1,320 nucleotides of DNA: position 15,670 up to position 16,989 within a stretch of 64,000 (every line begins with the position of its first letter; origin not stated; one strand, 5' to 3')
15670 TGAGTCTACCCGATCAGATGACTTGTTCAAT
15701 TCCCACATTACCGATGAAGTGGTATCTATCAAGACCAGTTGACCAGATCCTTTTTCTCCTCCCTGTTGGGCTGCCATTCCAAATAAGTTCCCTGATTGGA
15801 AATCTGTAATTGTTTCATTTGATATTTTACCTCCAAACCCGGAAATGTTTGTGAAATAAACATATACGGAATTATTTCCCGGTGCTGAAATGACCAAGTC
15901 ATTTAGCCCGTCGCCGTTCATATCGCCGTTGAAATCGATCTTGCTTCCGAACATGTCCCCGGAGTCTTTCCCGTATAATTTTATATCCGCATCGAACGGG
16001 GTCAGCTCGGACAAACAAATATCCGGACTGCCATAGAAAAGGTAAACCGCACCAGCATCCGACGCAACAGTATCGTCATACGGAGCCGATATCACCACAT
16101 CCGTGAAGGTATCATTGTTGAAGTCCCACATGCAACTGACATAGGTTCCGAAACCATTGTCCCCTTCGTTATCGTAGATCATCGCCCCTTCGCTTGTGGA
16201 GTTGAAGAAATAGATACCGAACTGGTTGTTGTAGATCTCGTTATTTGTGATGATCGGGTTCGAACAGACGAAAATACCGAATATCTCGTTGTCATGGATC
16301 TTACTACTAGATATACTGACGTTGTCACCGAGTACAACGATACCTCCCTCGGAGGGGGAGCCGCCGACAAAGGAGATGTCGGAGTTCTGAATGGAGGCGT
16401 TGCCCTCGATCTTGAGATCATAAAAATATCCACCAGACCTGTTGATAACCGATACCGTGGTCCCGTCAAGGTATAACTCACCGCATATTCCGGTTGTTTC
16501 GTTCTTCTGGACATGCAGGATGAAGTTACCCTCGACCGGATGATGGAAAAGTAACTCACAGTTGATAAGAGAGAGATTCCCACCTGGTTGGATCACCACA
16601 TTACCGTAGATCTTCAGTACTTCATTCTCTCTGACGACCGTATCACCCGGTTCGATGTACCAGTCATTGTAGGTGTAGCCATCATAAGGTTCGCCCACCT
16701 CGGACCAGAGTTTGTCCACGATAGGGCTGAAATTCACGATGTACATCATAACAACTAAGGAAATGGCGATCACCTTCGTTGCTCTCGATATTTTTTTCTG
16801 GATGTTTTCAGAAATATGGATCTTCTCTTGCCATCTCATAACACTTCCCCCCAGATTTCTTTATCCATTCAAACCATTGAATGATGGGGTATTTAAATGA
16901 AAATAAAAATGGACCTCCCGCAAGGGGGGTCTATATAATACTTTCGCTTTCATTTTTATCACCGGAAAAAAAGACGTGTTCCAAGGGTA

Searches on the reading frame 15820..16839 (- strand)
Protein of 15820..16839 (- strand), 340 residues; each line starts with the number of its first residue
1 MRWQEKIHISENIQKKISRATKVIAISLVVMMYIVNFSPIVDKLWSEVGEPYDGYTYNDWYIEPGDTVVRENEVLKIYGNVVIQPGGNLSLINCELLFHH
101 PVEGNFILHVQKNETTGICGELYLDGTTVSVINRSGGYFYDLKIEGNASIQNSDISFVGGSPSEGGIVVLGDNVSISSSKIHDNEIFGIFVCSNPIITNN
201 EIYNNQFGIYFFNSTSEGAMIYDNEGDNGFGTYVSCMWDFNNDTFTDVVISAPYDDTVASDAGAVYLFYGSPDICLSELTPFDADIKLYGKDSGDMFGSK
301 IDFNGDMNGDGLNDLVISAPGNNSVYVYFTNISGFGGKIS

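Call 30: find_related_loci(query=A2, collection=metagenome_contigs, flank=6000)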
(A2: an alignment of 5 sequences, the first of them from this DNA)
Query A2 (337 aa) in metagenome_contigs; peptide patterns used: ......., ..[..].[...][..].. (x = any residue, [..] = any of these).
201 stretches matched a pattern, but none encodes a relative of the query by tblastn (E <= 1e-3).

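Call 93: predict_structure(protein=window:15820-16839:-)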
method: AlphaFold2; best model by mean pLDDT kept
length: 340 residues; sequences in the alignment: 1
mean_pLDDT: 44.6   pTM: 0.43
mean pLDDT of the five models: 44.6, 40.8, 36.1, 34.4, 32.7
residues with pLDDT >= 90: 0; 70-90: 0; 50-70: 135; < 50: 205
segments of 3 or more residues with pLDDT < 50: 1-9, 12-39, 93-95, 97-105, 111-118, 132-136, 160-164, 205-340
pLDDT, mean of each block of 10 residues (from residue 1): 39 45 32 35 55 53 60 55 56 48 51 46 56 52 65 61 54 64 57 53 51 39 43 35 35 31 29 30 29 29 31 34 33 30
secondary structure, 60 per line:
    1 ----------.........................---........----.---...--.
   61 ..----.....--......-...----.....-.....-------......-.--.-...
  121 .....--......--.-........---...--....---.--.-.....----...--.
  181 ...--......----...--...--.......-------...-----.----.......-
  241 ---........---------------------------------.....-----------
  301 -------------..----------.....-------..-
elements in order: H11-35 H39-46 E55-57 E60-62 E67-71 E74-79 E81-83 E88-92 E94-98 E106-111 E118-125 E128-133 E138-145 E149-151 E154-157 E166-170 E175-177 E180-183 E186-191 E196-198 E201-203 E206-212 E220-222 E233-239 E244-251 E285-289 E326-330
